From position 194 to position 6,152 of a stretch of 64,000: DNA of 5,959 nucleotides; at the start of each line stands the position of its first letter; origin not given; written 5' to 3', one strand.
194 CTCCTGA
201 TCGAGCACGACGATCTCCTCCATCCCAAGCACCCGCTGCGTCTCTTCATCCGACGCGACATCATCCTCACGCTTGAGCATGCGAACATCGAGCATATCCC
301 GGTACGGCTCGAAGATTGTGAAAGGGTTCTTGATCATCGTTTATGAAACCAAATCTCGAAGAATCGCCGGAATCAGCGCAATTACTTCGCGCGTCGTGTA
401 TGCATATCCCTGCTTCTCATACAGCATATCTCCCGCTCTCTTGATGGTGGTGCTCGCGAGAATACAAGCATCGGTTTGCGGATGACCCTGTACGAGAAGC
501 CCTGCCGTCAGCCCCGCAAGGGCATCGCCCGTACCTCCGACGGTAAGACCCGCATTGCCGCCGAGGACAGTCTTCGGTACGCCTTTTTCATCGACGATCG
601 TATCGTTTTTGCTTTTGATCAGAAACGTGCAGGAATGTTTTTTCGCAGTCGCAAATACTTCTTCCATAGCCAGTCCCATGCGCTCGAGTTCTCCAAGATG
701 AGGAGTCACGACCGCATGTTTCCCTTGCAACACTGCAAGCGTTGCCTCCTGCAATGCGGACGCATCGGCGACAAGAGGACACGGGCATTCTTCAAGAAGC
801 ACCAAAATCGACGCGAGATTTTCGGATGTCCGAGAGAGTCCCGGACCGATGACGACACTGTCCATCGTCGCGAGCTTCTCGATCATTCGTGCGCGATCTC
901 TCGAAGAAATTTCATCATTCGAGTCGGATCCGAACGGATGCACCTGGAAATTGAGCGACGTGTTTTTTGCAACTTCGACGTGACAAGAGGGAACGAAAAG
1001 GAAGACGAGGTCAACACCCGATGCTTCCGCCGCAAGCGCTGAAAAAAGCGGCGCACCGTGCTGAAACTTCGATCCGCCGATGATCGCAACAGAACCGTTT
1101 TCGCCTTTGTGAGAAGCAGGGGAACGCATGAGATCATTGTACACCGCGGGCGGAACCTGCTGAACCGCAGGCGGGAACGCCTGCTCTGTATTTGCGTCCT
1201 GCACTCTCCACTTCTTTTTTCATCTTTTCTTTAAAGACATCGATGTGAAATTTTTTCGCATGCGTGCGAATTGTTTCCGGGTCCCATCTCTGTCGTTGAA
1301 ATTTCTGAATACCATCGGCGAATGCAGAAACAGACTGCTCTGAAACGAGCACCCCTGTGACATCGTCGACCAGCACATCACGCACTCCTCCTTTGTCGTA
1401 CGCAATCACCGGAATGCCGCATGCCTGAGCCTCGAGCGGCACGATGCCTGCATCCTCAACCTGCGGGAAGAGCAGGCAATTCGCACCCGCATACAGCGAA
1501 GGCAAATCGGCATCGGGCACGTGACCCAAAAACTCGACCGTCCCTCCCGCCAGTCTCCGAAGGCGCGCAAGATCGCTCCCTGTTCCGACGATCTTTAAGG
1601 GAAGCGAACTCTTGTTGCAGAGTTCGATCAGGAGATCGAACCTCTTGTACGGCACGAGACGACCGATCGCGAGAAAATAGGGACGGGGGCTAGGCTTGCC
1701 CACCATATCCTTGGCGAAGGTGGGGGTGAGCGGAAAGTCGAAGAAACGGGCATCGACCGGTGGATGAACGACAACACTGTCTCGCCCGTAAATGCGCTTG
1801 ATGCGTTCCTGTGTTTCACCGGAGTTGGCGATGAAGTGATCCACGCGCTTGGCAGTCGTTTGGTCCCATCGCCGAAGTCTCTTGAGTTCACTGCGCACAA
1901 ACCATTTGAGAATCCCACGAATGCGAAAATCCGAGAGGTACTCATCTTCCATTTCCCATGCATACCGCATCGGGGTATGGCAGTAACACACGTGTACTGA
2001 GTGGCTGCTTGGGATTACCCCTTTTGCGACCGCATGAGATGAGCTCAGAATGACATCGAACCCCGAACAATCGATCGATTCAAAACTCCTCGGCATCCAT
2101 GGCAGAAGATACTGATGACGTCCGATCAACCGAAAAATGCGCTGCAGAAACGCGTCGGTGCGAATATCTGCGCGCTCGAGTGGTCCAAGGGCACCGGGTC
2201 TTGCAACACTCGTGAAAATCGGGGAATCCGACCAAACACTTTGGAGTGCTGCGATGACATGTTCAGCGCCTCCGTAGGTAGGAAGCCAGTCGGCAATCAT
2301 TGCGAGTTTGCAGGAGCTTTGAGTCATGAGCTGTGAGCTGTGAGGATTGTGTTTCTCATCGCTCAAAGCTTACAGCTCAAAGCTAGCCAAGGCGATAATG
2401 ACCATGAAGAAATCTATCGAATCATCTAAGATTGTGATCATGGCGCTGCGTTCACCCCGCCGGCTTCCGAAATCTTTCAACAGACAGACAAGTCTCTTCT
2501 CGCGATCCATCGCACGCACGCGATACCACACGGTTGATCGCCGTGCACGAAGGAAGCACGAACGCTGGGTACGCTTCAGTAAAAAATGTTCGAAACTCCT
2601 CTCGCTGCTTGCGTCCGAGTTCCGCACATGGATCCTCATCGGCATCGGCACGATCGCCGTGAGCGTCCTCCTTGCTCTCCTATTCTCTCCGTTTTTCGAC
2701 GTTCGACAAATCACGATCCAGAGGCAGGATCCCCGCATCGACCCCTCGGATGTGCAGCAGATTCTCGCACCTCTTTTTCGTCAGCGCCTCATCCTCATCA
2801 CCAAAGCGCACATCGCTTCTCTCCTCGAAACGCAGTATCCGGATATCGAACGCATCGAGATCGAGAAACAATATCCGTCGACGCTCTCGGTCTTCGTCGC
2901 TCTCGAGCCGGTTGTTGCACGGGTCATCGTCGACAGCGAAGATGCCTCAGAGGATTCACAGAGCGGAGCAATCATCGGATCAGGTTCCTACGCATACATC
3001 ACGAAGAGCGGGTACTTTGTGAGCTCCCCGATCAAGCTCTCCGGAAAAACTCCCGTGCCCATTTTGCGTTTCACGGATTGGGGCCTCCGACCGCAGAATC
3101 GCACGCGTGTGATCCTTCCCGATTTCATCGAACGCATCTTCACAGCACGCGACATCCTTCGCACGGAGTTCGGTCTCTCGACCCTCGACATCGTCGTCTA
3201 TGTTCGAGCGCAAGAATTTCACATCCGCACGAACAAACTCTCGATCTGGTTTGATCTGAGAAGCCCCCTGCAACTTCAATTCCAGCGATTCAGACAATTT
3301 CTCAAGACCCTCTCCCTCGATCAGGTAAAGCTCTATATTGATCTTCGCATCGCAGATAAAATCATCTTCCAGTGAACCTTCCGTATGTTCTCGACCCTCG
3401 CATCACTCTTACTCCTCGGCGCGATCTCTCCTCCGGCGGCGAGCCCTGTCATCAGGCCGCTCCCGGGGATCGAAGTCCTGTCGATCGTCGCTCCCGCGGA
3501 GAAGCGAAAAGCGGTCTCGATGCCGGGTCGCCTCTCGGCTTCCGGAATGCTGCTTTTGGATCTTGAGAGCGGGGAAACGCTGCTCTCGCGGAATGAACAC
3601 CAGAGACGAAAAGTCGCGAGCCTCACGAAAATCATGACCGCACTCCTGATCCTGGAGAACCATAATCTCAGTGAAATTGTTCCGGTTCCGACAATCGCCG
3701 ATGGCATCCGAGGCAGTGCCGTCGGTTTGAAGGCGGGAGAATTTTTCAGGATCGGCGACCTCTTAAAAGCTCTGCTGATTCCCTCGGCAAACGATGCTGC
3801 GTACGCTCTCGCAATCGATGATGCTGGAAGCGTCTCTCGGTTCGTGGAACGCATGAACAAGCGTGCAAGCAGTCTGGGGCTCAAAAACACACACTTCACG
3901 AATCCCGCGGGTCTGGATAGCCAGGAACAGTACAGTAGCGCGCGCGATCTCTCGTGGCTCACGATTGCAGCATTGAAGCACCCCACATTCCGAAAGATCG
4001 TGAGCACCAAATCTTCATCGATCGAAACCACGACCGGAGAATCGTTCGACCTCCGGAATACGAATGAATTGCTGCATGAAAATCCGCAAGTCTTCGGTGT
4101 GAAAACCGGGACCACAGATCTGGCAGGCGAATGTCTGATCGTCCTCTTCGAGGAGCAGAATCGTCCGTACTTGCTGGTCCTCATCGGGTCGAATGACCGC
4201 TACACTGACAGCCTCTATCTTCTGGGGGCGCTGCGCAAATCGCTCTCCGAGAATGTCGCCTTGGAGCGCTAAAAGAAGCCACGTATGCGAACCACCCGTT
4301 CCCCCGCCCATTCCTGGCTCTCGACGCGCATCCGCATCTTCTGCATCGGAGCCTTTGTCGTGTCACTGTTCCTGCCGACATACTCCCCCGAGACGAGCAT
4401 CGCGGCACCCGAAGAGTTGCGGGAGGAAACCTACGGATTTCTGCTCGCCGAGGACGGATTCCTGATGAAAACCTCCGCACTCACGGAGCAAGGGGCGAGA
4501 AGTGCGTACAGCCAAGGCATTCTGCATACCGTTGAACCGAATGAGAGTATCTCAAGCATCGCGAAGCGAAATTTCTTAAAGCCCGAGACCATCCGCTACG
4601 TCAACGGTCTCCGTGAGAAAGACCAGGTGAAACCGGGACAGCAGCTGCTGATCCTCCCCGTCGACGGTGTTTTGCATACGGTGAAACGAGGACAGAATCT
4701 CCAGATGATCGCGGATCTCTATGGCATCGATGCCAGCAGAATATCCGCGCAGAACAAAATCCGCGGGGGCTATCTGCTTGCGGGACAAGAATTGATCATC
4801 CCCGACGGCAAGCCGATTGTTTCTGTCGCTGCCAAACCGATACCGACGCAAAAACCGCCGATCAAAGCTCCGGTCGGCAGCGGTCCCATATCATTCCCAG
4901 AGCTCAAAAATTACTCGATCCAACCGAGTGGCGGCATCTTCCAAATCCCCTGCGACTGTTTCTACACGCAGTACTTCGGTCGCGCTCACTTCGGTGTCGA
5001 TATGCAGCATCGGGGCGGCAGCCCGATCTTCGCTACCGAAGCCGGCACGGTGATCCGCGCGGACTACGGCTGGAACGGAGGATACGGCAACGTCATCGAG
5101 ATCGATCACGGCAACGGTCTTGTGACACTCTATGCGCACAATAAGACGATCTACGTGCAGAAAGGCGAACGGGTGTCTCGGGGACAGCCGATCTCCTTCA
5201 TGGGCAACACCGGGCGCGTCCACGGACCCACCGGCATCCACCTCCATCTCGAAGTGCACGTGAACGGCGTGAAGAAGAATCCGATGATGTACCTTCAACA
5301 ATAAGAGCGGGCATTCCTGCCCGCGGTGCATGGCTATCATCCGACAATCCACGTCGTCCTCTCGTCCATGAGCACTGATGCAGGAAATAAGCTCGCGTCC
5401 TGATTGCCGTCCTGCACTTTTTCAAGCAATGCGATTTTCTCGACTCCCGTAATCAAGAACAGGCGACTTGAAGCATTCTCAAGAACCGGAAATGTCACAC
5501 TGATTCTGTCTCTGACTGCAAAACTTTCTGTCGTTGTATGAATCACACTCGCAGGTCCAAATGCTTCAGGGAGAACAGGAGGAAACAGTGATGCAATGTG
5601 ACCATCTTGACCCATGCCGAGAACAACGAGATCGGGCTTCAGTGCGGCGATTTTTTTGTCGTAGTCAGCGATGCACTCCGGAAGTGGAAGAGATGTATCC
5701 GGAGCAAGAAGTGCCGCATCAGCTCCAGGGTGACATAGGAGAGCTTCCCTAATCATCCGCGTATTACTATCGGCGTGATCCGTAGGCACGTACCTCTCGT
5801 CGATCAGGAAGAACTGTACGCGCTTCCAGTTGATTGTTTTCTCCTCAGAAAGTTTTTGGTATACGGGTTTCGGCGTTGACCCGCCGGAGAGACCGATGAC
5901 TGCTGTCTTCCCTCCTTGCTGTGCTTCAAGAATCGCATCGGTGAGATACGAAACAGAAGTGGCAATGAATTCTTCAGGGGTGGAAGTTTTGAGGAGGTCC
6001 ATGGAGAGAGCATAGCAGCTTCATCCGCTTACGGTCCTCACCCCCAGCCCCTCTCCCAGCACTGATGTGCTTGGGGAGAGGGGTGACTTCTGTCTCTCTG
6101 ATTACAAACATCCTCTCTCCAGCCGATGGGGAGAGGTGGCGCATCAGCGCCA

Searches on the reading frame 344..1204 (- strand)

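Call 52: search_protein_families(library=pfam, proteins=[window:344-1204:-], max_evalue=0.001)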
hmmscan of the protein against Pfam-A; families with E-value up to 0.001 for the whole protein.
window:344-1204:- (287 aa): 1 family
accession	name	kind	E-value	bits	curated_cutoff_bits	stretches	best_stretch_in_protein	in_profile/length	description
PF01256.23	Carb_kinase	-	4e-41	141.5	27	1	39-279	1-241/242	NAD(P)H-hydrate dehydratase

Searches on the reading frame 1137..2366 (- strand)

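Call 52: search_protein_families(library=pfam, proteins=[window:1137-2366:-], max_evalue=0.001)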
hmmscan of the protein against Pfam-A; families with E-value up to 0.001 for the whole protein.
window:1137-2366:- (410 aa): 4 families
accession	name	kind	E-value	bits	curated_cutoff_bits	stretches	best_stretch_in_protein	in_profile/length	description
PF00534.26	Glycos_transf_1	-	1.5e-31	109.7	26.4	1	222-372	9-171/172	Glycosyl transferases group 1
PF13692.12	Glyco_trans_1_4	-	1.2e-23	84.3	27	1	229-355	2-138/142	Glycosyl transferases group 1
PF13439.12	Glyco_transf_4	-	6.6e-11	43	28.5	1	31-206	1-168/170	Glycosyltransferase Family 4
PF13524.12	Glyco_trans_1_2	-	6.7e-05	23.3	25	1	254-372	14-124/144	Glycosyl transferase-like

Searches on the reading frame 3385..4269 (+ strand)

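Call 52: search_protein_families(library=pfam, proteins=[window:3385-4269:+], max_evalue=0.001)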
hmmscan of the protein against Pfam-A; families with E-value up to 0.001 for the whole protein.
window:3385-4269:+ (295 aa): 2 families
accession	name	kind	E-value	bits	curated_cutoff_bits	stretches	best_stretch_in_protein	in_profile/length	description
PF00768.25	Peptidase_S11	-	4e-54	184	27.6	1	43-269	4-237/239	D-alanyl-D-alanine carboxypeptidase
PF13354.11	Beta-lactamase2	-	1.7e-07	31.2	22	1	55-195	2-145/214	Beta-lactamase enzyme family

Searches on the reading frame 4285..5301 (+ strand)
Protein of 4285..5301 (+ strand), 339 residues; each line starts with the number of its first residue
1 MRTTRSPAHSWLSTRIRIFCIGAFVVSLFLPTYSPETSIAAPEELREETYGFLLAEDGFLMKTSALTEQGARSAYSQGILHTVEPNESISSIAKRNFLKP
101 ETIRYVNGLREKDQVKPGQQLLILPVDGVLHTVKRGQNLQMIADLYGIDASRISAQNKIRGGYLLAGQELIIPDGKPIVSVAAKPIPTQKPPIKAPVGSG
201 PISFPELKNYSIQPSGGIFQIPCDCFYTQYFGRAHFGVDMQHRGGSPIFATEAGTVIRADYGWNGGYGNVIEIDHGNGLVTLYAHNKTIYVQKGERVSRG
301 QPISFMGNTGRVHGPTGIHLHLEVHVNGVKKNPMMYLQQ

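Call 52: search_protein_families(library=pfam, proteins=[window:4285-5301:+], max_evalue=0.001)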
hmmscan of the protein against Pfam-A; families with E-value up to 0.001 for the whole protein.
window:4285-5301:+ (339 aa): 3 families
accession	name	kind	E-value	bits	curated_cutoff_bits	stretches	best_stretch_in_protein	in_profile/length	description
PF01551.29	Peptidase_M23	-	1.1e-27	96.5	28.7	1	234-333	2-96/96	Peptidase family M23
PF01476.26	LysM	-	4.4e-19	68.6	20.9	2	131-173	1-43/43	LysM domain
PF23446.1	LysM1_NFP_LYK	-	2.1e-05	25.8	36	0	137-173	16-54/60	NFP/LYK LysM1 domain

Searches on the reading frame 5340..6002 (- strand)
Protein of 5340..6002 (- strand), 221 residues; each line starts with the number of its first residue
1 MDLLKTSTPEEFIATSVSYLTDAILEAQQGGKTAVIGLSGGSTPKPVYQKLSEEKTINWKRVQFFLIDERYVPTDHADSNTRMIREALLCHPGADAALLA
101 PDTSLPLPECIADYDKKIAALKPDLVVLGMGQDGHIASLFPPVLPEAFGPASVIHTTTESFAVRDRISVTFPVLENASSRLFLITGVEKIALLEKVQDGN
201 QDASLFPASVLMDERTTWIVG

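Call 52: search_protein_families(library=pfam, proteins=[window:5340-6002:-], max_evalue=0.001)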
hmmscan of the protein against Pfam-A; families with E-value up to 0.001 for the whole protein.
window:5340-6002:- (221 aa): 1 family
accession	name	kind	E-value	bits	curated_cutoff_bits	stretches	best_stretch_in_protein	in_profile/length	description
PF01182.26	Glucosamine_iso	-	3e-50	171.6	27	1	8-218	2-225/225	Glucosamine-6-phosphate isomerases/6-phosphogluconolactonase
